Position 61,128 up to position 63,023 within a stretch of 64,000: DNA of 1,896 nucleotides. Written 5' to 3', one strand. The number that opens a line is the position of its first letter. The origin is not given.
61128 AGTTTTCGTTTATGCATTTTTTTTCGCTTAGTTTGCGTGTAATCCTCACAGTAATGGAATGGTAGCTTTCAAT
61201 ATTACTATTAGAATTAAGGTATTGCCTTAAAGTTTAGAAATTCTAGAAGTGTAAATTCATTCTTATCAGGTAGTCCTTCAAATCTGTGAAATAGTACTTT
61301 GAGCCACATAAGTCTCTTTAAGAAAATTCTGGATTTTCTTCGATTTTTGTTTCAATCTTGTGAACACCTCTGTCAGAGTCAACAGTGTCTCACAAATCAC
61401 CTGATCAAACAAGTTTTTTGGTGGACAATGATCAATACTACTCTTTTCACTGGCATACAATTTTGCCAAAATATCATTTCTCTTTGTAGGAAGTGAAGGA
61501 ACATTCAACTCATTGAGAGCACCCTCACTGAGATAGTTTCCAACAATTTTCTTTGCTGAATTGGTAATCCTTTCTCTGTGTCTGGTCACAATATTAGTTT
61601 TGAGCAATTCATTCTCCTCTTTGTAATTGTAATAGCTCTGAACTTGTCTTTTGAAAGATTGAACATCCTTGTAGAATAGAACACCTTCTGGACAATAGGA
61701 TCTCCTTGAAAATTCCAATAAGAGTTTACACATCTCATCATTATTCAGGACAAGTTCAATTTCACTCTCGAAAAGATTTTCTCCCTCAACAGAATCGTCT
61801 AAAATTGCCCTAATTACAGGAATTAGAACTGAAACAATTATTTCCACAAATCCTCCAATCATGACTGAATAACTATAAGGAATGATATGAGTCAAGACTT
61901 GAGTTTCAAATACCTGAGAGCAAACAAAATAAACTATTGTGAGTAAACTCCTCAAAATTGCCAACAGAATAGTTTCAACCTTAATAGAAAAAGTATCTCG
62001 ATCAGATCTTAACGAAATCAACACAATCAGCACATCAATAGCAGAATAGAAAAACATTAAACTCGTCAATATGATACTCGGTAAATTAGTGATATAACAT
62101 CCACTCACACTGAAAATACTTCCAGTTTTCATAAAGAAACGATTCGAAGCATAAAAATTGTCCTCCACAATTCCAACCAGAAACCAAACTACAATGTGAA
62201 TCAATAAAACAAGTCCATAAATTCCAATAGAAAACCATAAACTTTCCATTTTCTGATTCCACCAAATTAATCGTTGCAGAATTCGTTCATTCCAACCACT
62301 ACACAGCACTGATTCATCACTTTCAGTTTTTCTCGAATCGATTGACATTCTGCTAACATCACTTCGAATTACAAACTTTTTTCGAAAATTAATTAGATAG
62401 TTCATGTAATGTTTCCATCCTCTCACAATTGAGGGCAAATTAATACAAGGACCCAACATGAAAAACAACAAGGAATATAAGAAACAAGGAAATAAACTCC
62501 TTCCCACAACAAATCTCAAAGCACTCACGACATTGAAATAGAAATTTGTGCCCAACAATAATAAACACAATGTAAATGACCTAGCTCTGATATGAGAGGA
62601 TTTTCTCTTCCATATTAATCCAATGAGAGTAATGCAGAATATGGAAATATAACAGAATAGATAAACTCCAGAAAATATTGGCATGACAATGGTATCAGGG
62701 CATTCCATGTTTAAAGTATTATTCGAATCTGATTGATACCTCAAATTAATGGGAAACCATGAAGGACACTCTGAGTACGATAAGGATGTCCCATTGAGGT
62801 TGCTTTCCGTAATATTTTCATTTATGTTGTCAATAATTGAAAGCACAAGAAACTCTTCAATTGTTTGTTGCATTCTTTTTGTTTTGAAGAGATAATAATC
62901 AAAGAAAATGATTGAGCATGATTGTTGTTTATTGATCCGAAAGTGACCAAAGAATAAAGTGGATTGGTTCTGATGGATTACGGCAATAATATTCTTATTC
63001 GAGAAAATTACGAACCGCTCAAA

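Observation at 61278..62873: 7TM-RGS protein encoded in the same window as two G-beta genes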

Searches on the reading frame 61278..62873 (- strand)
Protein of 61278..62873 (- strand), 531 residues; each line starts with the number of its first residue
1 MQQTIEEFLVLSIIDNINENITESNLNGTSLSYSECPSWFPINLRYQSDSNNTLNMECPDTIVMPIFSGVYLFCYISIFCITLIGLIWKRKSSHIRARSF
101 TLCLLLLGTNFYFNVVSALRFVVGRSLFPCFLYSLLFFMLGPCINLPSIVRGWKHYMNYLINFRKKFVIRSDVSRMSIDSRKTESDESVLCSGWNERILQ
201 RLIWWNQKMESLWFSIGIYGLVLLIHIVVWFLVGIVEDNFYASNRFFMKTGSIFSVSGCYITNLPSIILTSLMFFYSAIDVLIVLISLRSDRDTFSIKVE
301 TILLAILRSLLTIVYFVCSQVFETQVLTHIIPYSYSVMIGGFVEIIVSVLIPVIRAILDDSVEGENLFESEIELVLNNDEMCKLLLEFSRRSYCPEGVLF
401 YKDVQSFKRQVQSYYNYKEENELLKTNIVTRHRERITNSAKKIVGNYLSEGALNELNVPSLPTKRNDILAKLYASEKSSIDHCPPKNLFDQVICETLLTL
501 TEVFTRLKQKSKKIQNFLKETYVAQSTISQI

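Call 3: search_protein_families(library=pfam, proteins=[window:61278-62873:-], max_evalue=1)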
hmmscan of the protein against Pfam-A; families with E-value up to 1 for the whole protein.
window:61278-62873:- (531 aa): 2 families
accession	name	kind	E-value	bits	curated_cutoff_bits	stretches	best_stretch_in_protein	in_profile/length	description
PF00615.24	RGS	-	3.9e-07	30.9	23.9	1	375-461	5-71/117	Regulator of G protein signaling domain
PF06935.16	DUF1284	-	0.074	13.8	25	1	369-440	22-87/102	Protein of unknown function (DUF1284)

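Call 6: find_homologous_proteins(query=window:61278-62873:-)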
Query window:61278-62873:- (531 aa): 2 proteins with E <= 0.001 among 8000 candidates.
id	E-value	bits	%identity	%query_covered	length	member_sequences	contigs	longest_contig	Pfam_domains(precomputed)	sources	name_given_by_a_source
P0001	3.1e-227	773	100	67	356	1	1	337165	PF00615.25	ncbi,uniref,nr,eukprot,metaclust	ncbi:predicted protein [Naegleria gruberi]|uniref:Predicted protein n=1 Tax=Naegleria gruberi TaxID=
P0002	5.5e-93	331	38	92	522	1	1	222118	PF00615.25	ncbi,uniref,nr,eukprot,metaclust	ncbi:predicted protein [Naegleria gruberi]|uniref:Predicted protein n=1 Tax=Naegleria gruberi TaxID=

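Call 21: search_solved_structures(query=window:61278-62870:-, max_evalue=1, show_alignments=3)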
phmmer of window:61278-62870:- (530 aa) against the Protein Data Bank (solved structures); distinct sequences matched with E-value up to 1: 1.
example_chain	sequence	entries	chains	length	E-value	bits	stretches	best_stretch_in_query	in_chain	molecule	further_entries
5nr6_A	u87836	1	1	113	0.13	14.2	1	420-470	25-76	MatB protein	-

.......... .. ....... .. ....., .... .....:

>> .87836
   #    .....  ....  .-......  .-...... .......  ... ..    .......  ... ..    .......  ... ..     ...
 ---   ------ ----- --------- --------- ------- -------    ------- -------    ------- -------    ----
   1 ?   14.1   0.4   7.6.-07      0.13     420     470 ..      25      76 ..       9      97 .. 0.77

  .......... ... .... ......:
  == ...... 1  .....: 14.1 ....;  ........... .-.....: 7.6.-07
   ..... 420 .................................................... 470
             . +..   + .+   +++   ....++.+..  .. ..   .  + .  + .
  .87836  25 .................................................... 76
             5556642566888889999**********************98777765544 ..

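Call 31: search_protein_representatives(alignment_id=A1)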
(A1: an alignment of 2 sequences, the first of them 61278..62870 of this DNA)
Query: 2 sequences, 544 profile positions. Proteins with E-value up to 0.001 (for the whole library): 205; up to 1e-10: 122; up to 1e-30: 49. The best 150 are listed.
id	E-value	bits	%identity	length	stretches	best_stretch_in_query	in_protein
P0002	0.0e+00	1022.1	-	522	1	16-544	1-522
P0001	1.7e-197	674.0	-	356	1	188-542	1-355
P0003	1.4e-78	281.5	-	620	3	211-379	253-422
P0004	3.8e-78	280.1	-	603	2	28-421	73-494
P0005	3.3e-76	273.7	-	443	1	58-488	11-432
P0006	1.3e-70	255.2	-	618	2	203-536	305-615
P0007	3.2e-68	247.3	-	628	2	222-540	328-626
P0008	2.3e-64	234.6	-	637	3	219-422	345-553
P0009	8.4e-64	232.7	-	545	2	181-529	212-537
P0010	1.2e-63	232.2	-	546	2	193-530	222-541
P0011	6.8e-59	216.5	-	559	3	205-421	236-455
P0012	2.2e-57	211.5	-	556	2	223-531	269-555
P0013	1.8e-55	205.2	-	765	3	42-198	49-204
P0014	5.7e-55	203.6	-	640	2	203-539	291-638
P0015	5.2e-54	200.4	-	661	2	213-534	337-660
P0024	5.6e-47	177.2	-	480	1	15-403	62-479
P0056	2.2e-27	112.6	-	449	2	221-429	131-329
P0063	2.1e-25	106.0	-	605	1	60-420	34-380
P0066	3.2e-24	102.1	-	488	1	68-426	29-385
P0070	9.0e-23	97.3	-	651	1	59-420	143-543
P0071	9.6e-23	97.2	-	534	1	59-426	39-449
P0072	2.7e-22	95.7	-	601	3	64-174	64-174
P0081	6.3e-20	87.9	-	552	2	40-193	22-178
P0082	8.1e-20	87.6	-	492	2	65-165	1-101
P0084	2.4e-19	86.0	-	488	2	85-175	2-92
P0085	3.3e-19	85.5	-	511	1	53-433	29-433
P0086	7.7e-19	84.3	-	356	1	60-411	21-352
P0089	2.0e-18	82.9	-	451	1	60-420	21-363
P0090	2.1e-18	82.9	-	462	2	71-163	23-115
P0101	1.1e-14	70.6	-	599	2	65-163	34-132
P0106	2.5e-13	66.1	-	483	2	77-170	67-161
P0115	1.3e-11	60.5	-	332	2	72-166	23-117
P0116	1.3e-11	60.5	-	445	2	69-188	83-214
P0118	3.4e-11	59.1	-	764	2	39-176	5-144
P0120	6.2e-11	58.2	-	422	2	66-176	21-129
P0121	8.1e-11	57.8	-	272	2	59-164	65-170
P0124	1.5e-09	53.6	-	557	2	59-179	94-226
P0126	2.4e-09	53.0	-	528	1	60-367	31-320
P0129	6.3e-09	51.6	-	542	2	79-371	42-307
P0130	7.5e-09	51.4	-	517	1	48-426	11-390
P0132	1.1e-08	50.8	-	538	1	60-426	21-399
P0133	1.2e-08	50.7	-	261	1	116-327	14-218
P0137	5.4e-08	48.5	-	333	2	72-161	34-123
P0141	1.2e-07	47.3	-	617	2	73-198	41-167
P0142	1.5e-07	47.1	-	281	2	53-168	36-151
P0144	2.8e-07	46.2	-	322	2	58-166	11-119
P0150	1.4e-06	43.8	-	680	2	9-169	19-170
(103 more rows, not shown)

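Call 34: find_homologous_proteins(query=A2, max_evalue=0.00001)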
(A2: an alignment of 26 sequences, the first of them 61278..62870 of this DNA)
Query A2 (26 sequences) (530 aa, profile of the alignment): 2 proteins with E <= 0.00001 among 8000 candidates.
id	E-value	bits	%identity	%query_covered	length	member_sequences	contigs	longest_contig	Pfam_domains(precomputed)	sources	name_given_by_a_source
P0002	2.0e-143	497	38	92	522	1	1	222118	PF00615.25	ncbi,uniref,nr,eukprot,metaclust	ncbi:predicted protein [Naegleria gruberi]|uniref:Predicted protein n=1 Tax=Naegleria gruberi TaxID=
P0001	5.3e-98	347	100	67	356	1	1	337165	PF00615.25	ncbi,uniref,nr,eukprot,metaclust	ncbi:predicted protein [Naegleria gruberi]|uniref:Predicted protein n=1 Tax=Naegleria gruberi TaxID=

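Call 36: list_cluster_members(proteins=[P0003, P0004, P0005, P0006, P0009, P0013, P0024, P0056, P0063, P0070])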
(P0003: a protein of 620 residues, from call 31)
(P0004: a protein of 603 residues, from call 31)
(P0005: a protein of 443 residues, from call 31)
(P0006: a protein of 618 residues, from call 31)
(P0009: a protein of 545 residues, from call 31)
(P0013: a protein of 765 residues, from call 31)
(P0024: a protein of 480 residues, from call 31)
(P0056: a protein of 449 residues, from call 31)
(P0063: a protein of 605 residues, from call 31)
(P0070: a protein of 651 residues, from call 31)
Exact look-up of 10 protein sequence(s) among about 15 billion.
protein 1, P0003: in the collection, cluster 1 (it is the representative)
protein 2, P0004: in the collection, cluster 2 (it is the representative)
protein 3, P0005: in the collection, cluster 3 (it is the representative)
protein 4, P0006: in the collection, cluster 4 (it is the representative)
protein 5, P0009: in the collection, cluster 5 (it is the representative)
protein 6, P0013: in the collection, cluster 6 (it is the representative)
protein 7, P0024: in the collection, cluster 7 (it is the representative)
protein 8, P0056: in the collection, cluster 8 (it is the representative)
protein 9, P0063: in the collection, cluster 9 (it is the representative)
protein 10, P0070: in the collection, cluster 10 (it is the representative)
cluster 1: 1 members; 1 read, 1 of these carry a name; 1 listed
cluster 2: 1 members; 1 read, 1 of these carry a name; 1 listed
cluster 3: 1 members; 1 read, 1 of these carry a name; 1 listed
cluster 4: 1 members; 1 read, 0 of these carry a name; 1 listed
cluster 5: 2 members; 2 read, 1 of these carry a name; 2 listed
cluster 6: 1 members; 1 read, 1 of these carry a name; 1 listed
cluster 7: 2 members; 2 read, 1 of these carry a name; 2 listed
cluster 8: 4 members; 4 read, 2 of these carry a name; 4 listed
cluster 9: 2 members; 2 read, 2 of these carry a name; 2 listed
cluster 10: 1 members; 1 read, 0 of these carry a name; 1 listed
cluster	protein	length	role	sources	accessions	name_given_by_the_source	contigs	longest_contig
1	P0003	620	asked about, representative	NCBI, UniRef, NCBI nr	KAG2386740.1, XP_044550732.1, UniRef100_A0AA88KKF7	hypothetical protein C9374_002484 [Naegleria lovaniensis] | RGS domain-containing protein n=1 Tax=Naegleria lovaniensis TaxID=51637 ... | uncharacterized protein C9374_002484 [Naegleria lovaniensis]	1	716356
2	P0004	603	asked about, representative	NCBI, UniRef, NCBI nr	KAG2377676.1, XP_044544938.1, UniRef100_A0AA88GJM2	hypothetical protein C9374_009192 [Naegleria lovaniensis] | RGS domain-containing protein n=1 Tax=Naegleria lovaniensis TaxID=51637 ... | uncharacterized protein C9374_009192 [Naegleria lovaniensis]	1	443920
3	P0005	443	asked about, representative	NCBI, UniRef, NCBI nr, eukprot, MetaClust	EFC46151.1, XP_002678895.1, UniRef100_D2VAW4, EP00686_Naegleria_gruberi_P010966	hypothetical protein NAEGRDRAFT_79252 [Naegleria gruberi] | RGS domain-containing protein n=1 Tax=Naegleria gruberi TaxID=5762 RepID=D2VAW4_NAEGR | uncharacterized protein NAEGRDRAFT_79252 [Naegleria gruberi]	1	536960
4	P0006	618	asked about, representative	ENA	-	-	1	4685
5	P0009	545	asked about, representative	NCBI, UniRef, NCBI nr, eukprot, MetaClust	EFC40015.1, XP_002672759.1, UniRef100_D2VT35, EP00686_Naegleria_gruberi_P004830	predicted protein [Naegleria gruberi] | Predicted protein n=1 Tax=Naegleria gruberi TaxID=5762 RepID=D2VT35_NAEGR | uncharacterized protein NAEGRDRAFT_72159 [Naegleria gruberi]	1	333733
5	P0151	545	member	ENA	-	-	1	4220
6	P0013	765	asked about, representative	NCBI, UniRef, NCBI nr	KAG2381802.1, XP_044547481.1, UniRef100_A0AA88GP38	hypothetical protein C9374_006186 [Naegleria lovaniensis] | RGS domain-containing protein n=1 Tax=Naegleria lovaniensis TaxID=51637 ... | uncharacterized protein C9374_006186 [Naegleria lovaniensis]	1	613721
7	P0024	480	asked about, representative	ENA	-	-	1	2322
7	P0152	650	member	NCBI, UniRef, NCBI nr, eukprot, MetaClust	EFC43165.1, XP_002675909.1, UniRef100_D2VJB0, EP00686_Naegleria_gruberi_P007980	hypothetical protein NAEGRDRAFT_58380 [Naegleria gruberi] | RGS domain-containing protein n=1 Tax=Naegleria gruberi TaxID=5762 RepID=D2VJB0_NAEGR | uncharacterized protein NAEGRDRAFT_58380 [Naegleria gruberi]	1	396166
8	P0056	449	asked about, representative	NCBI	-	-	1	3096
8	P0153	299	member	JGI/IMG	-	hypothetical protein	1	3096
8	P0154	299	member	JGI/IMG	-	hypothetical protein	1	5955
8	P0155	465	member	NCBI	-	-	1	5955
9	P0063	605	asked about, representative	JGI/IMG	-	predicted small integral membrane protein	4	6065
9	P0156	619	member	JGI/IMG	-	predicted small integral membrane protein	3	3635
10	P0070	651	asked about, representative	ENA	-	-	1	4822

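Call 41: predict_structure(alignment_id=A2)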
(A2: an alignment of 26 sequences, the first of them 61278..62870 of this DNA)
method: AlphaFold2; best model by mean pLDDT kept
length: 530 residues; sequences in the alignment: 26
mean_pLDDT: 82.6   pTM: 0.64
mean pLDDT of the five models: 82.6, 80.6, 80.5, 80.5, 79.8
residues with pLDDT >= 90: 259; 70-90: 171; 50-70: 51; < 50: 49
segments of 3 or more residues with pLDDT < 50: 1-3, 17-34, 38-54, 181-183, 185-187, 364-366
pLDDT, mean of each block of 10 residues (from residue 1): 52 50 38 47 43 58 93 97 96 88 94 94 91 92 90 87 76 58 49 79 88 92 96 94 87 90 89 92 84 81 92 90 71 92 95 89 60 93 93 90 95 89 78 94 91 82 94 83 90 89 89 93 80
secondary structure, 60 per line:
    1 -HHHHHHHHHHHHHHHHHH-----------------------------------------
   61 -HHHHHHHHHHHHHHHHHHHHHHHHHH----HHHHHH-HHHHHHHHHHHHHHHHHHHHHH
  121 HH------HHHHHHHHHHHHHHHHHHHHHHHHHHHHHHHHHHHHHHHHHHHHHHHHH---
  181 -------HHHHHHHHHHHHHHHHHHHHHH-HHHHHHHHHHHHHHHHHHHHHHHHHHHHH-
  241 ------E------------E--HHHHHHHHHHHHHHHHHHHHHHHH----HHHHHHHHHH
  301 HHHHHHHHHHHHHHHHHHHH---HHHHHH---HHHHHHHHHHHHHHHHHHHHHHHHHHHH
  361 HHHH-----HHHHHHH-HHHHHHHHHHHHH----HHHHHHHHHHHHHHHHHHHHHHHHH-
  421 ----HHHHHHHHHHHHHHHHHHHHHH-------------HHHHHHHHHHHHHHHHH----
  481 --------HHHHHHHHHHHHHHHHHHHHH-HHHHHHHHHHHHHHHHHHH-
elements in order: H2-19 H62-87 H92-97 H99-122 H129-177 H188-209 H211-239 H263-286 H291-320 H324-329 H333-364 H370-376 H378-390 H395-419 H425-446 H460-476 H489-509 H511-529

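Call 46: fold_search(model_id=the predicted structure, library=pdb)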
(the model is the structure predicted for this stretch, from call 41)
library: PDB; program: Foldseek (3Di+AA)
matches with E <= 10: 808; with E <= 0.001: 1
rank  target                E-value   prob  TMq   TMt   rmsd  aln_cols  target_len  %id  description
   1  8jd6_R                7.7e-04  1.00  0.30  0.22  10.3       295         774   12  Cryo-EM structure of Gi1-bound metabotropic glutamate receptor mGlu4 (released 2023-06-21)
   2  8wg9_B                3.0e-03  1.00  0.34  0.24  10.3       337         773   13  mGlu2-mGlu4 heterodimer bound mGlu4 agonist E7P (released 2024-11-27)
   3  8iep_D                3.2e-03  1.00  0.32  0.54  10.2       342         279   10  Cryo-EM structure of GPR156C/D of G-protein free GPR156 (local refine) (released 2024-02-14)
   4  8ieb_A                3.5e-03  1.00  0.29  0.50  10.2       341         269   11  Cryo-EM structure of GPR156 of GPR156-miniGo-scFv16 complex (local refine) (released 2024-02-14)
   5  8iei_A                4.6e-03  1.00  0.32  0.56   9.9       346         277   10  Cryo-EM structure of GPR156A/B of G-protein free GPR156 (local refine) (released 2024-02-14)
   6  8yjp_A                5.5e-03  1.00  0.32  0.52  10.7       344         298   10  Cryo-EM structure of human apo GPR156 (released 2025-02-05)
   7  8wgc_A                5.8e-03  1.00  0.34  0.24  10.0       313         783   12  heterodimer of mGlu2 and mGlu4 bound with mGlu2 agonist LY379268 (released 2024-11-27)
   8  8iei_B                5.8e-03  1.00  0.31  0.53  10.8       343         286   10  Cryo-EM structure of GPR156A/B of G-protein free GPR156 (local refine) (released 2024-02-14)
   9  8ieb_B                6.0e-03  1.00  0.28  0.47  11.2       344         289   10  Cryo-EM structure of GPR156 of GPR156-miniGo-scFv16 complex (local refine) (released 2024-02-14)
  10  8iep_C                7.2e-03  1.00  0.32  0.55   9.9       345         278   11  Cryo-EM structure of GPR156C/D of G-protein free GPR156 (local refine) (released 2024-02-14)
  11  7she_B                7.6e-03  1.00  0.26  0.26  10.8       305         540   12  Cryo-EM structure of human GPR158 (released 2021-12-01)
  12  8tao_A                7.6e-03  1.00  0.23  0.17  10.9       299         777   12  Quis and CDPPB bound active mGlu5 (released 2023-10-11)
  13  9mba_R                7.9e-03  1.00  0.31  0.23   8.5       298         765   12  Cryo-EM structure of complex of transducer-bound GPCR (released 2025-10-01)
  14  7fd8_A                8.3e-03  1.00  0.34  0.24   8.5       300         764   12  Thermostabilised full length human mGluR5-5M bound with L-quisqualic acid (released 2021-09-08)
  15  7p2l                  9.5e-03  1.00  0.32  0.39  13.1       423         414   10  thermostabilised 7TM domain of human mGlu5 receptor bound to photoswitchable ligand alloswitch-1 (released 2021-09-08)
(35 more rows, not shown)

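Call 49: find_encoding_contigs(protein=P0001, flank=6000, max_places=3)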
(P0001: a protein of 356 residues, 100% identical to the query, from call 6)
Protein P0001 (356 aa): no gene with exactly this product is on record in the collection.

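Call 50: find_encoding_contigs(protein=P0002, flank=6000, max_places=3)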
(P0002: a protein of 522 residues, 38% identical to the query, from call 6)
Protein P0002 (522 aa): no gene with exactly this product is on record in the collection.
